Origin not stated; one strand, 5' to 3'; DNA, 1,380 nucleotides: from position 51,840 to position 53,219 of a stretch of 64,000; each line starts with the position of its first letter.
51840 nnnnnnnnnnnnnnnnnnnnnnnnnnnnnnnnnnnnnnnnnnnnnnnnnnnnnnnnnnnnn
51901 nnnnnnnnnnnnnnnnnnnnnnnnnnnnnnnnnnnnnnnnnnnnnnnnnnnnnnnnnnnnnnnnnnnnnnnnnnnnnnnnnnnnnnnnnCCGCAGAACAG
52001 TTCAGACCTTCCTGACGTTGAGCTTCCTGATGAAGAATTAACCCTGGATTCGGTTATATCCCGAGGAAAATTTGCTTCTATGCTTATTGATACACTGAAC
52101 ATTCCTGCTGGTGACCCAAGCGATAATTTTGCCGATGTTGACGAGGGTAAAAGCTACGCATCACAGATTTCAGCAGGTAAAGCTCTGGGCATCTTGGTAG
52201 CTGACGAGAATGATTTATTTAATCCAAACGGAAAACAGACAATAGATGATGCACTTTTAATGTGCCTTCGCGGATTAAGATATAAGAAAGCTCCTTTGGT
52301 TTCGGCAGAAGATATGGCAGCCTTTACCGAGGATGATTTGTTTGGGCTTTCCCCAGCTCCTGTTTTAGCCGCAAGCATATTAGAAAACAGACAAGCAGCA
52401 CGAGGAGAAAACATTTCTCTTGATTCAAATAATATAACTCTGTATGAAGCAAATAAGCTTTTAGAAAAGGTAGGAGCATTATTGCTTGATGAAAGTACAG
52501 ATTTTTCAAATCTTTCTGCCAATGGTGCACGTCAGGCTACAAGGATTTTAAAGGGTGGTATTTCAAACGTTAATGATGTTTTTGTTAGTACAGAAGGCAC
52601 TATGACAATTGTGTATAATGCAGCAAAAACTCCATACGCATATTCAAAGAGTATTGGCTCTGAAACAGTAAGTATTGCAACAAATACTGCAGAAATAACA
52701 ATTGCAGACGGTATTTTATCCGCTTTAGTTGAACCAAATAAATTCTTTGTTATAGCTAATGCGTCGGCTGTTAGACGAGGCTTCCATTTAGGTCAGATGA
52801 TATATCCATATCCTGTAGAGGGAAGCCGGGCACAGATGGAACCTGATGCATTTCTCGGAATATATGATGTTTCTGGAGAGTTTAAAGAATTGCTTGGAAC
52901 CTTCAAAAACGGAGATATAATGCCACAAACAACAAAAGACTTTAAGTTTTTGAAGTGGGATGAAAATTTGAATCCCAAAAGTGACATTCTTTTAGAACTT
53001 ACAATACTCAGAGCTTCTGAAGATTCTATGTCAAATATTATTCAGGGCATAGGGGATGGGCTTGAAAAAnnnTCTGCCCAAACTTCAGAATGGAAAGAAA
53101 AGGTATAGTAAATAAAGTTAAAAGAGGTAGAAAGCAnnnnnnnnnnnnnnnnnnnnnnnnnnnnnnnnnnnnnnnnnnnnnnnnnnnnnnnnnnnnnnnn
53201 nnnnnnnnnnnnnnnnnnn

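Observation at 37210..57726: About 20-kb accessory cluster of paralogous S-layer-anchored and secreted carbohydrate-binding proteins downstream of tmRNA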

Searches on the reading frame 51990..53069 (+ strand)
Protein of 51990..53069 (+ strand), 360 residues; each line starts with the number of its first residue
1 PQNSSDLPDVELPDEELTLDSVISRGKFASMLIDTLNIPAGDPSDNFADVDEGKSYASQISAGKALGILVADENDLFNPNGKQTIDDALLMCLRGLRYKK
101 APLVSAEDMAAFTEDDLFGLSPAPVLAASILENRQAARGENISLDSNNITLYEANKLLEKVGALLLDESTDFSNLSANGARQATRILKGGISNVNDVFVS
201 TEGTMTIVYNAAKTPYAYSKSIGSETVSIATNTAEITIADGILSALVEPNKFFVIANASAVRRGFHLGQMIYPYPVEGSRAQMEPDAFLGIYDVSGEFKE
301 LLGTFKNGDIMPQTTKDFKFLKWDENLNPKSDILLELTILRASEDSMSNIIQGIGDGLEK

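Call 48: search_protein_families(library=pfam, proteins=[window:51990-53069:+], max_evalue=10)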
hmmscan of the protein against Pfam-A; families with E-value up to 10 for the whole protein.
window:51990-53069:+ (360 aa): 2 families
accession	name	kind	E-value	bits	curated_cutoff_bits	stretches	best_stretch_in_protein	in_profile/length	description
PF00395.25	SLH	-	0.0091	16.4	20.8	1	47-81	2-36/44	S-layer homology domain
PF16584.11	LolA_2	-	0.16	12.3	26.8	1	153-236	10-90/152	Outer membrane lipoprotein carrier protein LolA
